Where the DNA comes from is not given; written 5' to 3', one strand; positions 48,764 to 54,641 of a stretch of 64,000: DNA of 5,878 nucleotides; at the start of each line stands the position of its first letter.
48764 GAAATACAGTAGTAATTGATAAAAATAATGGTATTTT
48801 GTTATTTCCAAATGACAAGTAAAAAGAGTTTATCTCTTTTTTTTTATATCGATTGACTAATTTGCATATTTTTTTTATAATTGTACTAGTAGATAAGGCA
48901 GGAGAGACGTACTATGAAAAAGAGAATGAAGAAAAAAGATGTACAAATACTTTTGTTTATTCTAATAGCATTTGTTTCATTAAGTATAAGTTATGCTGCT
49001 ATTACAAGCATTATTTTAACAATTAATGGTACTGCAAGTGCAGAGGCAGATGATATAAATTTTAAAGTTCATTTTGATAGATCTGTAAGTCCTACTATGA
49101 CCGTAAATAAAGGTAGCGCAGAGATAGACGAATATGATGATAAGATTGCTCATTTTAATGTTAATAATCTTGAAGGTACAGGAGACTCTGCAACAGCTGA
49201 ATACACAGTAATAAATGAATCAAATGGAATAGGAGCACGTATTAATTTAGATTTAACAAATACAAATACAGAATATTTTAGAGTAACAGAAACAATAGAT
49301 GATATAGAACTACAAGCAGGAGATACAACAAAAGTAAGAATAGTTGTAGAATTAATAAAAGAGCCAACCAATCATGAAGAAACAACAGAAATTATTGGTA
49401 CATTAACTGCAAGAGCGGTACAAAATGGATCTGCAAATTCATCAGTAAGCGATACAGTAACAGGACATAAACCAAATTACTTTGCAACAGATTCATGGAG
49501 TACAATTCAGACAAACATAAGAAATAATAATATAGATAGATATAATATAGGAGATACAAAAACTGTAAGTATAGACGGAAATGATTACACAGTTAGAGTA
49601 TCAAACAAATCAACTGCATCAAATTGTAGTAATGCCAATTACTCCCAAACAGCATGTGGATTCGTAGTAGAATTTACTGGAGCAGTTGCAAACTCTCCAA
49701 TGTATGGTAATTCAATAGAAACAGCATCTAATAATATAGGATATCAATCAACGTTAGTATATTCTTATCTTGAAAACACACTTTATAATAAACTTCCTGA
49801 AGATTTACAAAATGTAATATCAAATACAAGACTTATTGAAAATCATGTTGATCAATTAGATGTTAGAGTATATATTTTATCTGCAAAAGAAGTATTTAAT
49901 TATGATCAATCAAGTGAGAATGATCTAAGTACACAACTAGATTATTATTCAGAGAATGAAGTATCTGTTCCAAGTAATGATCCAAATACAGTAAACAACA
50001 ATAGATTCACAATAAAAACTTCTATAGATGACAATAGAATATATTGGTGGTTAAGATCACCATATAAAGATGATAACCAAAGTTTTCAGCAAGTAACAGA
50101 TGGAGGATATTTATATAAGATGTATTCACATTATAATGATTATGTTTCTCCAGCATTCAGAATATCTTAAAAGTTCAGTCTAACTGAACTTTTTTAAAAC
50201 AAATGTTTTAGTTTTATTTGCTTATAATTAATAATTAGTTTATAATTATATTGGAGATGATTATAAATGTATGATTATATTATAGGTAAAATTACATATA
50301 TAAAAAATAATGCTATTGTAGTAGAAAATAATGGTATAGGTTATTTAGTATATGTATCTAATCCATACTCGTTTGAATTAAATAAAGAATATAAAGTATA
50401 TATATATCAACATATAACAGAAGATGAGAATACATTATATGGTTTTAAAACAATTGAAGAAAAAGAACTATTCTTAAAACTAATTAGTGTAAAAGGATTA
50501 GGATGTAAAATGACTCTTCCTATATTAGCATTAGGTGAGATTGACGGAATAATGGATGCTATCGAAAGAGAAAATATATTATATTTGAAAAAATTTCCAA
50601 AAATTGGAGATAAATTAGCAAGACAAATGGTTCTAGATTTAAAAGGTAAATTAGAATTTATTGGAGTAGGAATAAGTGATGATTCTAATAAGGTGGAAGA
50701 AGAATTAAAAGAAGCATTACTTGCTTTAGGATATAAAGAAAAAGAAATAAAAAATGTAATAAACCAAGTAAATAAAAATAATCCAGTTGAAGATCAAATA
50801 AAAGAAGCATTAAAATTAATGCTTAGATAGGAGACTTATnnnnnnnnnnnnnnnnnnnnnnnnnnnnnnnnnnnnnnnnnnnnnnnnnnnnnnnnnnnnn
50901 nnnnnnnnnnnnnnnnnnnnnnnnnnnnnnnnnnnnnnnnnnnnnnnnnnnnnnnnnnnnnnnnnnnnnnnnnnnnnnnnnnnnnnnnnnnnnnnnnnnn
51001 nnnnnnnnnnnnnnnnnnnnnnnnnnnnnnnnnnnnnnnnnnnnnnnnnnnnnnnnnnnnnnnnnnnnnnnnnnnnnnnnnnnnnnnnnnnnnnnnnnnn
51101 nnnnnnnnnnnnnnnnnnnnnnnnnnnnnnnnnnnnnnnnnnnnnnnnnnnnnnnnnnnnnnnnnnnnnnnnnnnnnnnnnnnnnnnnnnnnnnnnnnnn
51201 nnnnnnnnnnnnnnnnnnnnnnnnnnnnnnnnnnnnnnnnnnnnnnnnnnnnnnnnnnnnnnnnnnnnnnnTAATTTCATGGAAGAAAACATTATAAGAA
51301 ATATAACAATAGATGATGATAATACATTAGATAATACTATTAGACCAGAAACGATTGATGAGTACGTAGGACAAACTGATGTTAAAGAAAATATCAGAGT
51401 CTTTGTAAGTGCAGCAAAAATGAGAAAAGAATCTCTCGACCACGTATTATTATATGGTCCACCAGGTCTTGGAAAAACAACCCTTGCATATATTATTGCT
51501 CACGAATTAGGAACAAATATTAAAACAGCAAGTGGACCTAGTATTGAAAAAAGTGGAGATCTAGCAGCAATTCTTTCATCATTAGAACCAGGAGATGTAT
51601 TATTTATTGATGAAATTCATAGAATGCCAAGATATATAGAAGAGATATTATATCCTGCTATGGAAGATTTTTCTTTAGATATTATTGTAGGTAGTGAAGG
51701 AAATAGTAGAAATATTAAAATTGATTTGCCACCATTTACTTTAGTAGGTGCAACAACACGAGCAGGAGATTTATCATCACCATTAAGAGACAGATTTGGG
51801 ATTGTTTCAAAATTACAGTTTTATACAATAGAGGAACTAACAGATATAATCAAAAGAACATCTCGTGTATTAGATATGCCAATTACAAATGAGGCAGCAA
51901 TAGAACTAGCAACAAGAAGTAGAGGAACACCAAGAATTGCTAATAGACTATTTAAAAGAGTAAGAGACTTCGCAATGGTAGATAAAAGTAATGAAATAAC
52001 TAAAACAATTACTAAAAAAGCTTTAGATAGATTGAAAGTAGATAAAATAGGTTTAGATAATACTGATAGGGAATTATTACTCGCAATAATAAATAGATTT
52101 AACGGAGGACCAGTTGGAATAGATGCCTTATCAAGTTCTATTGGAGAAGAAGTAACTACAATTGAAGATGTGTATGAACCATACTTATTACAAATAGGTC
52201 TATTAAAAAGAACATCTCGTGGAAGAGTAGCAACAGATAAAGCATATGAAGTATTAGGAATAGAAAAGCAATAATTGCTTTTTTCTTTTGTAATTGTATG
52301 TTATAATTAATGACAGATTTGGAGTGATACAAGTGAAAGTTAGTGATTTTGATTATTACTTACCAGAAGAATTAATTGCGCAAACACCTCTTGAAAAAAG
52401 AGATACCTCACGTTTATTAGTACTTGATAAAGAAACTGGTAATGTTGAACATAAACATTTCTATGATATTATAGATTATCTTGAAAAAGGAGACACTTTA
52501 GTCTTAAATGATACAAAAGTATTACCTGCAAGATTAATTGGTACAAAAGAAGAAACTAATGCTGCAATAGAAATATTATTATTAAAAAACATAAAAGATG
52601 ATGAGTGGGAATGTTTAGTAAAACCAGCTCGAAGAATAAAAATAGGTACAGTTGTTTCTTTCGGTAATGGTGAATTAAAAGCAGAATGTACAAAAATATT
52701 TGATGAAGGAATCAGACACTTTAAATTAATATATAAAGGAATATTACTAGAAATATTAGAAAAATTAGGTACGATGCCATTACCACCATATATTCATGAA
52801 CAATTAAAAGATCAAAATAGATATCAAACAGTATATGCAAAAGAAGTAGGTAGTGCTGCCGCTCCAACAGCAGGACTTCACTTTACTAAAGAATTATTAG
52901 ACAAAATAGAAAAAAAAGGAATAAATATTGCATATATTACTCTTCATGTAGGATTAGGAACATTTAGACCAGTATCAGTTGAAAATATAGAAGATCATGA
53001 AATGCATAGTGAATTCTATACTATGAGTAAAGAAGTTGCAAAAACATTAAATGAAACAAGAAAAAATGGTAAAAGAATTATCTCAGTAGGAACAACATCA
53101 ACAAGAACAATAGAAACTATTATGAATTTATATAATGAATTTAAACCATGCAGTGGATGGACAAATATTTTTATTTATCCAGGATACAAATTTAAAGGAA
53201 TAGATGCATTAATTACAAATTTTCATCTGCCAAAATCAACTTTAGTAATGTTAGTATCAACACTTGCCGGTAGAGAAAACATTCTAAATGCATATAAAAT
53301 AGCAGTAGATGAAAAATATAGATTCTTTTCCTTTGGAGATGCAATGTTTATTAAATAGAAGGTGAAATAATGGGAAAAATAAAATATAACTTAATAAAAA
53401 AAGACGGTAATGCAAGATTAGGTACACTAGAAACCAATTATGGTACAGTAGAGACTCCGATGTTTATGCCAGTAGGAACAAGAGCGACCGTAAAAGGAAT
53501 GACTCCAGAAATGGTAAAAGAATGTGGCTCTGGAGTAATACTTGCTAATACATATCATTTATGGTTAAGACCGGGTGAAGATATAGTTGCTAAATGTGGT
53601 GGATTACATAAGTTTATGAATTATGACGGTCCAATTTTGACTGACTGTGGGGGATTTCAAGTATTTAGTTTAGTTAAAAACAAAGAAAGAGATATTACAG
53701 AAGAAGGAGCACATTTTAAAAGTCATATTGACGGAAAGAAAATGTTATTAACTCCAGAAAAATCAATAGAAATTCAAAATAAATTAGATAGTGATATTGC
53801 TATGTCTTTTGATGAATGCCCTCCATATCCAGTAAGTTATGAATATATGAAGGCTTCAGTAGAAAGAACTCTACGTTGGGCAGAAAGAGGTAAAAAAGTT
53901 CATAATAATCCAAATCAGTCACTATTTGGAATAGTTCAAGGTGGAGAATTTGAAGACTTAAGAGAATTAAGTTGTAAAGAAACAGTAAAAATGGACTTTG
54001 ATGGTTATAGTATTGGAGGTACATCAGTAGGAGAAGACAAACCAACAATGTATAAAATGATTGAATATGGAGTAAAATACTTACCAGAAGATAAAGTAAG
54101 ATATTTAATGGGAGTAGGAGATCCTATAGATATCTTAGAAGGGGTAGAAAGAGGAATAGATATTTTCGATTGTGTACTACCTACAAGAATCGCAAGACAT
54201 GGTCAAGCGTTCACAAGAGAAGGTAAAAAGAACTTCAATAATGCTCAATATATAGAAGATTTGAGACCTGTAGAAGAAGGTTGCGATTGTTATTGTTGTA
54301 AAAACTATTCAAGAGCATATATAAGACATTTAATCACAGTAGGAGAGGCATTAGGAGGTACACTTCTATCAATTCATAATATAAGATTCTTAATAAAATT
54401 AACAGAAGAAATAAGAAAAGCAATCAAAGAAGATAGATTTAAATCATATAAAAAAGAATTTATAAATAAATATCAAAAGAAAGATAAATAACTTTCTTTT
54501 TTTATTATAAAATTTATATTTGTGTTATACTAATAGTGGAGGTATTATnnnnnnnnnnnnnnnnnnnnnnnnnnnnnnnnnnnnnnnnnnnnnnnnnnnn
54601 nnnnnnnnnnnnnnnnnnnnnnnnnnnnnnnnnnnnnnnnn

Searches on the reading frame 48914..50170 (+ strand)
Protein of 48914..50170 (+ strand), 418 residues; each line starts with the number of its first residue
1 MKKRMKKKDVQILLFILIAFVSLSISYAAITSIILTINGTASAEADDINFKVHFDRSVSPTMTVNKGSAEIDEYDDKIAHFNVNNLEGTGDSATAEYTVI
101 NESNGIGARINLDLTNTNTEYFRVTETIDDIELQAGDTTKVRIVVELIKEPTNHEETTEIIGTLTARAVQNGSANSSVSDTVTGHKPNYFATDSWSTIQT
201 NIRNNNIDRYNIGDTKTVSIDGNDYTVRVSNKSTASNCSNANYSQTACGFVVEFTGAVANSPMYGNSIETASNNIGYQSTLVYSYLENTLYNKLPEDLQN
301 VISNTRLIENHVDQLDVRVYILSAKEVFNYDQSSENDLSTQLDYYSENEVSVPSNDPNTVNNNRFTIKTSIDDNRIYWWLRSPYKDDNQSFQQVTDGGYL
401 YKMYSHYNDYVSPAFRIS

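Call 45: search_protein_families(library=pfam, proteins=[window:48914-50170:+], max_evalue=0.001)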
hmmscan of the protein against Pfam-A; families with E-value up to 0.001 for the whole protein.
window:48914-50170:+ (418 aa): 1 family
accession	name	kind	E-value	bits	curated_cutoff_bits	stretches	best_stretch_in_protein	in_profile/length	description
PF19789.6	DUF6273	-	1.1e-14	55.1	23.5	1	269-417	25-170/172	Domain of unknown function (DUF6273)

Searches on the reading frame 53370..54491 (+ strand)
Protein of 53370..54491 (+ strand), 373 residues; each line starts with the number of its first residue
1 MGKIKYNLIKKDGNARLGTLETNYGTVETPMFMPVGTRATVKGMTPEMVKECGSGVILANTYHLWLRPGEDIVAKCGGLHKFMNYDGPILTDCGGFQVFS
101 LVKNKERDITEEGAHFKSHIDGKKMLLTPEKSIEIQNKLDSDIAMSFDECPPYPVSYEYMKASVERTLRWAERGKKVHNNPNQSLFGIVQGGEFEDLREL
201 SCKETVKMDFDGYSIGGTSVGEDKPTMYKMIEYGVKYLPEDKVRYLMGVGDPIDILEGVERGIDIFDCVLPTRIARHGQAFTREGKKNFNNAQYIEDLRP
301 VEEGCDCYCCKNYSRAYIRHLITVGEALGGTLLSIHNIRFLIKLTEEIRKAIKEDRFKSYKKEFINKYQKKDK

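Call 45: search_protein_families(library=pfam, proteins=[window:53370-54491:+], max_evalue=0.001)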
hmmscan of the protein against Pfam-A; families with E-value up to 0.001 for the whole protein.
window:53370-54491:+ (373 aa): 1 family
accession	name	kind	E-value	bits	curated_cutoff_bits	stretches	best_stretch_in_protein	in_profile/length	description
PF01702.25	TGT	-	2.1e-160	534.1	26.3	1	14-369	2-356/357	Queuine tRNA-ribosyltransferase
